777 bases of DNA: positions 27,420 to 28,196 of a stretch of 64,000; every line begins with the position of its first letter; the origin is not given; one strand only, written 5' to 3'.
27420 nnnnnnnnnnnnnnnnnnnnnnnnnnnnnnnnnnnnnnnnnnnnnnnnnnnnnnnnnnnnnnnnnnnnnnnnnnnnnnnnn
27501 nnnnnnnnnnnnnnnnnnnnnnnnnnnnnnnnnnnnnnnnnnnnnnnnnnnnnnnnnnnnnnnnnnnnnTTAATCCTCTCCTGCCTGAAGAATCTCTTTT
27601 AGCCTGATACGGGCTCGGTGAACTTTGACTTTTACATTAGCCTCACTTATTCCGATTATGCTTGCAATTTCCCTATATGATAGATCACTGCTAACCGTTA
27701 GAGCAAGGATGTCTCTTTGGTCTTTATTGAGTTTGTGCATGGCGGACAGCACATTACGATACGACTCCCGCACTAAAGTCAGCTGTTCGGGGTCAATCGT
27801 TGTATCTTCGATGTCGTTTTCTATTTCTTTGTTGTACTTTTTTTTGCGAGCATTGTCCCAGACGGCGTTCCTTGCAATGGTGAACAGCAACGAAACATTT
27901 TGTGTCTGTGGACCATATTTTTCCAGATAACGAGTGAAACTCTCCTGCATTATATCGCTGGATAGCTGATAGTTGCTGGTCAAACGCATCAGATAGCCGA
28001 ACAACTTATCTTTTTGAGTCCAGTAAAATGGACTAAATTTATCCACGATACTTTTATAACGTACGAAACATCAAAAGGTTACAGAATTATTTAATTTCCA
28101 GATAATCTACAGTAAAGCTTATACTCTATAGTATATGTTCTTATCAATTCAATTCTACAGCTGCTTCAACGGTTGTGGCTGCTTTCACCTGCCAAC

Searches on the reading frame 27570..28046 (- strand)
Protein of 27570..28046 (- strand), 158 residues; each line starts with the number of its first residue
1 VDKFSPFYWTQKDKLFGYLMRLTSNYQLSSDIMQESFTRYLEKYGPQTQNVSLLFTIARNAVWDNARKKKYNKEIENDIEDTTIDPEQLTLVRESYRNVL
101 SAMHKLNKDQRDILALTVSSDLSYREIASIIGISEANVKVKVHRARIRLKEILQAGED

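Call 5: search_protein_families(library=pfam, proteins=[window:27570-28046:-], max_evalue=0.1)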
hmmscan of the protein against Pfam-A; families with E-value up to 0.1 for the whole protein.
window:27570-28046:- (158 aa): 8 families
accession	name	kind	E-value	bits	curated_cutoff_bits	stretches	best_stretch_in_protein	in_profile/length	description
PF08281.18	Sigma70_r4_2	-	7.4e-14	51.6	25.7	1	97-149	2-54/54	Sigma-70, region 4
PF04545.22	Sigma70_r4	-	3.5e-08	33.3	24.1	1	102-151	1-50/50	Sigma-70, region 4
PF04542.20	Sigma70_r2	-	0.0001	22.4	24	1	13-70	7-69/71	Sigma-70 region 2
PF07638.17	Sigma70_ECF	-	0.00046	20.6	21.1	1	53-151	78-181/185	ECF sigma factor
PF00196.25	GerE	-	0.0017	18.4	23.5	1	109-150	6-44/57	Bacterial regulatory proteins, luxR family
PF04297.20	UPF0122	-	0.0062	17.2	22.7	0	106-149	18-61/101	Putative helix-turn-helix protein, YlxM / p13 like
PF13404.12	HTH_AsnC-type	-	0.052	13.8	27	1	115-140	11-36/42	AsnC-type helix-turn-helix domain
PF13412.12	HTH_24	-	0.069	13.2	21.9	0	120-139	16-35/48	Winged helix-turn-helix DNA-binding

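Call 9: find_homologous_proteins(query=window:27570-28046:-, max_evalue=1e-10)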
Query window:27570-28046:- (158 aa): 1422 proteins with E <= 1e-10 among 1492 candidates; the best 120 are listed.
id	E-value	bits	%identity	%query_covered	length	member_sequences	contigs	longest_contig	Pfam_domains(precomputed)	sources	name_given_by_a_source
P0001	7.4e-97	339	100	100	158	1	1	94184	PF04545.23,PF08281.19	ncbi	ncbi:RNA polymerase sigma factor [Thermodesulfobacteriota bacterium]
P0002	1.5e-85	302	91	100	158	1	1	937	PF04545.23,PF08281.19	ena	-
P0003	4.1e-82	291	89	100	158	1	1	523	PF07638.18,PF04545.23,PF04542.21,PF08281.19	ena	-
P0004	8.4e-82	290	87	100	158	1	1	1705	PF04545.23,PF08281.19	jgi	jgi:RNA polymerase sigma-70 factor (ECF subfamily)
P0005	6.0e-78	278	83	100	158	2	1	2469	PF04545.23,PF08281.19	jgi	-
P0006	1.5e-77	277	84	100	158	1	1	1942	PF04545.23,PF08281.19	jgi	jgi:RNA polymerase sigma-70 factor, ECF subfamily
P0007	2.7e-75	269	80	100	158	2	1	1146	PF04545.23,PF08281.19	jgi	jgi:RNA polymerase sigma-70 factor (ECF subfamily)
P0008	3.2e-74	266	80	100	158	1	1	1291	PF04545.23,PF04542.21,PF08281.19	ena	-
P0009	4.4e-74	265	80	100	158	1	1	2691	PF04545.23,PF04542.21,PF08281.19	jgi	jgi:RNA polymerase sigma-70 factor (ECF subfamily)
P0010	8.4e-74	264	80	100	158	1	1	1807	PF04545.23,PF04542.21,PF08281.19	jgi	jgi:RNA polymerase sigma-70 factor (ECF subfamily)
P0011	1.4e-73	264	80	100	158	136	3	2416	PF04545.23,PF04542.21,PF08281.19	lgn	-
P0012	1.5e-73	264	79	100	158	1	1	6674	PF04545.23,PF04542.21,PF08281.19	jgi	-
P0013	2.0e-73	263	79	100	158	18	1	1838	PF04545.23,PF04542.21,PF08281.19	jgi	jgi:RNA polymerase sigma-70 factor (ECF subfamily)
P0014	2.7e-73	263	79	100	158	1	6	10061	PF04545.23,PF04542.21,PF08281.19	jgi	jgi:RNA polymerase sigma-70 factor (ECF subfamily)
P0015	2.9e-73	263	78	100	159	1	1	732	PF04545.23,PF04542.21,PF08281.19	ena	-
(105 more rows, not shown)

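Call 11: find_related_loci(query=A1, collection=genome_contigs, flank=5000)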
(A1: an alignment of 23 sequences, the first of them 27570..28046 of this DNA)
Query A1 (158 aa) in genome_contigs; peptide patterns used: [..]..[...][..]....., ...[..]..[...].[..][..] (x = any residue, [..] = any of these).
599 stretches matched a pattern (row limit reached: there are more); 317 encode a relative of the query (tblastn E <= 1e-3); the best 80 are kept; 80 distinct loci.
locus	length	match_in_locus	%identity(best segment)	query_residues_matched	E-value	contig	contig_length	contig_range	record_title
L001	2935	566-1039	79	1-158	3e-83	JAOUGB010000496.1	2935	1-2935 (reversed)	MAG: Desulfobacteraceae bacterium isolate 4_1_July_SF_Bin60 4_1_July_SF_Bin60_scaffold_23959_c1, whole genome shotgun se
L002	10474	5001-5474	78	1-158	6e-81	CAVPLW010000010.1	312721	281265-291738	MAG: uncultured delta proteobacterium isolate MFD09964.bin.3.171 genome assembly, contig: contig_2519, whole genome shot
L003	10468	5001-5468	63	1-156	3e-65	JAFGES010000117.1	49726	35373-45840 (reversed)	MAG: Desulfobacterales bacterium isolate Zod_Metabat.1250 k87_12979607, whole genome shotgun sequence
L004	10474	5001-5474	60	1-158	1e-61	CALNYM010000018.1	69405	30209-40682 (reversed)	MAG: uncultured Desulfobacterales bacterium isolate HOU_bin.0076 genome assembly, contig: contig_4841, whole genome shot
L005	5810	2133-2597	63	4-158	3e-61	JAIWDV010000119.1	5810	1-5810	MAG: Bacteroidales bacterium isolate SFP3_RS_13_14 NODE_5016_length_5810_cov_1.699982, whole genome shotgun sequence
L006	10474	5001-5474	62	1-158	2e-59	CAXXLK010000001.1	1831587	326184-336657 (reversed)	MAG: Desulfobacterales bacterium isolate c905b435-fdb9-4221-98b7-76b06078fb47 genome assembly, contig: contig_1, whole g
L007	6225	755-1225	57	1-157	3e-59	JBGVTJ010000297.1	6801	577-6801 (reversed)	MAG: Thermodesulfobacteriota bacterium isolate S_237_B13 k127_151011, whole genome shotgun sequence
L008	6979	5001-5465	57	3-157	8e-57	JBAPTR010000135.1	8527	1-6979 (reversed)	MAG: Desulfatiglandaceae bacterium isolate MFD01219_ilm_asm_bin15 k127_333565, whole genome shotgun sequence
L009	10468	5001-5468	59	1-156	8e-57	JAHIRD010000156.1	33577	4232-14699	MAG: Proteobacteria bacterium isolate MM_PC_MetaG.mb.113 MM_PC_MetaG.mb.113_k141_1857912, whole genome shotgun sequence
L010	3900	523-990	54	1-156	9e-52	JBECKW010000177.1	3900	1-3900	MAG: Desulfobacterales bacterium isolate ETDI60 k127_3887696, whole genome shotgun sequence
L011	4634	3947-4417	52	1-157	1e-50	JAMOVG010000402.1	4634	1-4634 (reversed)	MAG: Desulfobacteraceae bacterium isolate PIR-30_metabat1_scaf2bin.094 PIR-30_scaffold_9358_c1, whole genome shotgun seq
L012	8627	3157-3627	59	1-158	1e-49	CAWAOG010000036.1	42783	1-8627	MAG: uncultured delta proteobacterium isolate MFD02979.bin.1.23 genome assembly, contig: contig_54868, whole genome shot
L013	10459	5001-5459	52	4-156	5e-49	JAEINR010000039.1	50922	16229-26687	MAG: Desulfobacterium sp. isolate MAG9 NODE_609_length_50922_cov_9.713128, whole genome shotgun sequence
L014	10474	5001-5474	50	1-157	7e-48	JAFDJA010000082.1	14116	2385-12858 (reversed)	MAG: Deltaproteobacteria bacterium isolate Meg22_24_Bin_118 Meg22_24_Bin_118_scaffold_4203, whole genome shotgun sequenc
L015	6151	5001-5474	48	1-156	1e-39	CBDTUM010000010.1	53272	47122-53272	MAG TPA_asm: uncultured Desulfopila sp. isolate SRR7614695_binner123_Refined_84 genome assembly, contig: ERZ23877680.314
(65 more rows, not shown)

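Call 19: find_related_loci(query=A1, collection=metagenome_contigs, flank=4000)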
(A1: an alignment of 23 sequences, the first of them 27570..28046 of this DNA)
Query A1 (158 aa) in metagenome_contigs; peptide patterns used: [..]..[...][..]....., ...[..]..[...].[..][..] (x = any residue, [..] = any of these).
600 stretches matched a pattern (row limit reached: there are more); 330 encode a relative of the query (tblastn E <= 1e-3); the best 80 are kept; 80 distinct loci.
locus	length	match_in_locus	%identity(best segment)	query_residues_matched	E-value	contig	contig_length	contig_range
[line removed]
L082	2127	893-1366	80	1-158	5e-86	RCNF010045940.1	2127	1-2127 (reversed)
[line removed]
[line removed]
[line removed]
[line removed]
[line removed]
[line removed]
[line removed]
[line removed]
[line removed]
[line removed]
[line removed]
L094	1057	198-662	73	3-157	1e-79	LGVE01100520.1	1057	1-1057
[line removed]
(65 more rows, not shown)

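Call 36: search_protein_families(library=ncbifam, proteins=[window:27570-28046:-], max_evalue=0.01)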
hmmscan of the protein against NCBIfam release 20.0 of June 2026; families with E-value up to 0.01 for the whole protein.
window:27570-28046:- (158 aa): 100 families (the best 25 are shown)
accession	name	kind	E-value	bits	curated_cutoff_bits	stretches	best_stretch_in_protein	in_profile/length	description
TIGR02950.1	SigM_subfam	subfamily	2.6e-26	92.4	147.95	1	11-153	9-158/159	RNA polymerase sigma factor, SigM family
NF058625.1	sigma_PG0214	equivalog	1.2e-23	83.7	130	1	3-155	5-163/170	GFO_1088 family ECF-type sigma factor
NF009166.1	PRK12513.1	equivalog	7.3e-22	78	206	1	4-155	24-188/193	RNA polymerase sigma factor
TIGR02952.1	Sig70_famx2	equivalog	4.2e-21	75.6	206.45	1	3-151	12-168/170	ECF subfamily RNA polymerase sigma factor, BldN family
TIGR02937.1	sigma70-ECF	superfamily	5.2e-21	75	42.9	1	13-153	12-165/165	sigma-70 family RNA polymerase sigma factor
NF007226.0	PRK09644.1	equivalog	2.1e-20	73.4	199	1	13-154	12-158/166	RNA polymerase sigma factor SigM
TIGR02985.1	Sig70_bacteroi1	subfamily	7.5e-20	71.8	126.4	1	3-153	2-162/162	RNA polymerase sigma-70 factor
NF007216.0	PRK09638.1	equivalog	5.7e-19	68.6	194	1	13-148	29-169/180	RNA polymerase sigma factor SigY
TIGR02983.1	SigE-fam_strep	subfamily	7.9e-18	64.9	141.55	1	2-154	6-159/162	SigE family RNA polymerase sigma factor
NF009193.0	PRK12541.1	equivalog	1e-17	64.9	171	1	7-152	10-159/161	RNA polymerase sigma factor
NF007220.0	PRK09639.1-5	equivalog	1.5e-16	60.6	260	1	3-155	4-166/181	RNA polymerase sigma factor SigX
TIGR02959.1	SigZ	equivalog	5.2e-16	58.9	168.65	1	12-154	5-149/170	RNA polymerase sigma factor SigZ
NF007223.0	PRK09641.1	equivalog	3.3e-15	56.4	209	1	11-154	27-185/187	RNA polymerase sigma factor SigW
NF007227.0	PRK09645.1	subfamily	4.7e-15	55.9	202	1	12-154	23-171/177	sigma-70 family RNA polymerase sigma factor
NF009199.0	PRK12547.1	subfamily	7.4e-15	54.9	219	1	18-155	22-162/184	RNA polymerase sigma factor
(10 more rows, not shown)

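Call 37: search_solved_structures(query=window:27570-28046:-, max_evalue=0.001)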
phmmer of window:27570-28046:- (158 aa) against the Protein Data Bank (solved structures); distinct sequences matched with E-value up to 0.001: 11.
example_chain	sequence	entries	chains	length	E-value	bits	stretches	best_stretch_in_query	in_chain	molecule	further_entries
5uxx_A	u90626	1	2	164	2e-10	44.3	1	17-155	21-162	RNA polymerase sigma factor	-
5wuq_A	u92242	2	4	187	7.9e-08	35.9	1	2-153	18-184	ECF RNA polymerase sigma factor SigW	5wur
6dv9_F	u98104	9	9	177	1.9e-07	34.6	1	14-153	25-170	ECF RNA polymerase sigma factor SigL | RNA polymerase sigma factor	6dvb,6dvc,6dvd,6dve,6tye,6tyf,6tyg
4cxf_A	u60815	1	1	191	1.5e-05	28.5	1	74-156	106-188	RNA POLYMERASE SIGMA FACTOR CNRH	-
9m9d_F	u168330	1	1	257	1.6e-05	28.4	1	11-155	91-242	ECF RNA polymerase sigma factor SigE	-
9m9e_F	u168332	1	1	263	1.7e-05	28.3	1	11-155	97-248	ECF RNA polymerase sigma factor SigE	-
9m98_F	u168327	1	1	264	1.7e-05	28.3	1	11-155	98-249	ECF RNA polymerase sigma factor SigE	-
2q1z_A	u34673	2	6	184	3.6e-05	27.2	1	13-151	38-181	RpoE, ECF SigE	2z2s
6in7_B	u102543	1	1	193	0.00051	23.5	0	12-154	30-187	RNA polymerase sigma-H factor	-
8z6g_B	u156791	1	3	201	0.00059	23.3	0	12-154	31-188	RNA polymerase sigma factor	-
6dxo_A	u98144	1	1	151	0.00082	22.8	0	98-151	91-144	RNA polymerase ECF-subfamily sigma factor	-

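Call 51: find_encoding_contigs(protein=P0004, flank=3000, max_places=3)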
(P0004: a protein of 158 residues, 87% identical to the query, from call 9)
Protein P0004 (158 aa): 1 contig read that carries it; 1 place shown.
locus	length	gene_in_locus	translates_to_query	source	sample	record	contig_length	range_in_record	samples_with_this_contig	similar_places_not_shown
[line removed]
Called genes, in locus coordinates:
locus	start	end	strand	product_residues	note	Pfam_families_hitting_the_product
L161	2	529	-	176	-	?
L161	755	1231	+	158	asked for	PF08281:Sigma70_r4_2, PF04545:Sigma70_r4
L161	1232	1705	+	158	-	?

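Call 52: find_encoding_contigs(protein=P0005, flank=3000, max_places=3)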
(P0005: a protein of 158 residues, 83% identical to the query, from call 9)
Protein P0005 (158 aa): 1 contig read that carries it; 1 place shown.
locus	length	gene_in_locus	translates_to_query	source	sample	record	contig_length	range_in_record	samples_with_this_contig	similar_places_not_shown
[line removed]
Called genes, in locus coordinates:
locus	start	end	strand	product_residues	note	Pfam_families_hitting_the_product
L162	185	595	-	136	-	-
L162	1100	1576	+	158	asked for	PF08281:Sigma70_r4_2, PF04545:Sigma70_r4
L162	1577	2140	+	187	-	PF16561:AMPK1_CBM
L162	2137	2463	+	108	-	-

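Call 53: find_encoding_contigs(protein=P0006, flank=3000, max_places=3)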
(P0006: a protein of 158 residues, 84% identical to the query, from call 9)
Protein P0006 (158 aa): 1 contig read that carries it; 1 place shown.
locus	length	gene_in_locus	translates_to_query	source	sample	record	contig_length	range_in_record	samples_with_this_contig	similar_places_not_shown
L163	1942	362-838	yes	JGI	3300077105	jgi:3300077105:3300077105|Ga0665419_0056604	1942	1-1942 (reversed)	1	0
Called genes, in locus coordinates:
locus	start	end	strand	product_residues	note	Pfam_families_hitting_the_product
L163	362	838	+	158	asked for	PF08281:Sigma70_r4_2, PF04545:Sigma70_r4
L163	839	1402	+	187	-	PF16561:AMPK1_CBM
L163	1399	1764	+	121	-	-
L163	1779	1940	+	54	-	?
